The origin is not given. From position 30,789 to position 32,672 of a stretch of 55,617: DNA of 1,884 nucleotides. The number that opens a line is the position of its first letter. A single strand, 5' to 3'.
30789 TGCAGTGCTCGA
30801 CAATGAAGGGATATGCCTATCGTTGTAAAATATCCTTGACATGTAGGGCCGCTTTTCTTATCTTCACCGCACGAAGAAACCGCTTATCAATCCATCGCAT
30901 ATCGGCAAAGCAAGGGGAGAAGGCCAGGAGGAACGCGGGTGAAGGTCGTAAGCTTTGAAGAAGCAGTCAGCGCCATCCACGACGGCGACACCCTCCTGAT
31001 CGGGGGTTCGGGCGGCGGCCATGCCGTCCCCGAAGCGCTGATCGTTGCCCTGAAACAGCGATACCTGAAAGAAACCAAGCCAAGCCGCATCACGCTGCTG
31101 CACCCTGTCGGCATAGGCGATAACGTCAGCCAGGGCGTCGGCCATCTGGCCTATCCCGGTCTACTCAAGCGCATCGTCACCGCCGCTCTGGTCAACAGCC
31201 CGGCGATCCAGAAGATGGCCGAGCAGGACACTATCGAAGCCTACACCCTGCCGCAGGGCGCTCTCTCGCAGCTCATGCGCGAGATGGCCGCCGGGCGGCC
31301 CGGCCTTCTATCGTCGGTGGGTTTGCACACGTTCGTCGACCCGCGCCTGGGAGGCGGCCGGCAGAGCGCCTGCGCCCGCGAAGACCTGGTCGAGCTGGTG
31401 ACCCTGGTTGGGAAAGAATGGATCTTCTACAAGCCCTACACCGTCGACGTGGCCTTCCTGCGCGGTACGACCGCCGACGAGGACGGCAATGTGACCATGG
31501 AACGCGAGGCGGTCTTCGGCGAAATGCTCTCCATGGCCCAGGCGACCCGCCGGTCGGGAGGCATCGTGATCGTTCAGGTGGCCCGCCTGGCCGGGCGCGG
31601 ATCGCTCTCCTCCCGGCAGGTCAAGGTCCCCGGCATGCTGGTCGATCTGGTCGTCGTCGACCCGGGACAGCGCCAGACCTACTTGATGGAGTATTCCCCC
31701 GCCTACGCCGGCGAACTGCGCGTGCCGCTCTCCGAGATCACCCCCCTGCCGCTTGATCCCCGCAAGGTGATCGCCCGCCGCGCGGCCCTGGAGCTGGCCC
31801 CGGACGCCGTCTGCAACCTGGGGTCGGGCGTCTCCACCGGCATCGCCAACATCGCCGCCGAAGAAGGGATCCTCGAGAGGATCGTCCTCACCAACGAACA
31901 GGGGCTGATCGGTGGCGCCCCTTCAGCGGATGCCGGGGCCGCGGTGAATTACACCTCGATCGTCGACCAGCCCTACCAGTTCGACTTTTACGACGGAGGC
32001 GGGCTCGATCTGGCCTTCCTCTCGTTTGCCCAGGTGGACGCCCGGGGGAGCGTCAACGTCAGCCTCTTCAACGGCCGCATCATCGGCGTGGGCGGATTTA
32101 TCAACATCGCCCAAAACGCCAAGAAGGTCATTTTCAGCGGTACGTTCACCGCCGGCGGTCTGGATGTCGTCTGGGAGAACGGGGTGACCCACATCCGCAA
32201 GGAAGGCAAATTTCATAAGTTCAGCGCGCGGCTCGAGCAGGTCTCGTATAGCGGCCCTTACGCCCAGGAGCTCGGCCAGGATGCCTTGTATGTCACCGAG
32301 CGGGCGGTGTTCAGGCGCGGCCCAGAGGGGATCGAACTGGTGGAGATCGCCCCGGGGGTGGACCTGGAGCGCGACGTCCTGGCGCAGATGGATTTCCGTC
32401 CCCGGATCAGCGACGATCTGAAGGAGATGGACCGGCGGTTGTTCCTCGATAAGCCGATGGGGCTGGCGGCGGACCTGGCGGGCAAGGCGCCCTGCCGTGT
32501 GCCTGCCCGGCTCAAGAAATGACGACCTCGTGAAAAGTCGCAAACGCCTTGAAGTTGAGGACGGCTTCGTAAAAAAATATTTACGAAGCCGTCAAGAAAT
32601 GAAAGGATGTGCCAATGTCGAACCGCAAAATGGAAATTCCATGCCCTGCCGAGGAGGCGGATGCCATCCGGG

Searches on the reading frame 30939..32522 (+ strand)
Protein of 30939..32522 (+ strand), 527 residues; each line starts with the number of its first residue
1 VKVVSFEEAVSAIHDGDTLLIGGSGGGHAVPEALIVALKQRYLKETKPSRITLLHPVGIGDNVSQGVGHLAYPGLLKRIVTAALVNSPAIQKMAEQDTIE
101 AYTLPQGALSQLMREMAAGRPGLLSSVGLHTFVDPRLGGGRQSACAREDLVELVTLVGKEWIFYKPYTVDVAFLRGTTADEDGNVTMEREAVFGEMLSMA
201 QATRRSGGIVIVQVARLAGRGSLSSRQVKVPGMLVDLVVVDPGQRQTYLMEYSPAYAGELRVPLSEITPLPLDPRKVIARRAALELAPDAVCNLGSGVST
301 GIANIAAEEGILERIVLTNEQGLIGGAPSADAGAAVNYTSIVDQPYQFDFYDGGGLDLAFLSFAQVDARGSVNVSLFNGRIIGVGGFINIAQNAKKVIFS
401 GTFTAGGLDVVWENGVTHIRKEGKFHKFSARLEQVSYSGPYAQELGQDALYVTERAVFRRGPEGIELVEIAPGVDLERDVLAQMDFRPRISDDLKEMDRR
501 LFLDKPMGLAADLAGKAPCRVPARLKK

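Call 59: search_protein_families(library=pfam, proteins=[window:30939-32522:+], max_evalue=0.00001)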
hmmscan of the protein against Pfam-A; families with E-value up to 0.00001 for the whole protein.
window:30939-32522:+ (527 aa): 1 family
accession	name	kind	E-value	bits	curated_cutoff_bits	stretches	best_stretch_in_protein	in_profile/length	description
PF01144.29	CoA_trans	-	3.6e-31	108.7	23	1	5-240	3-216/217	Coenzyme A transferase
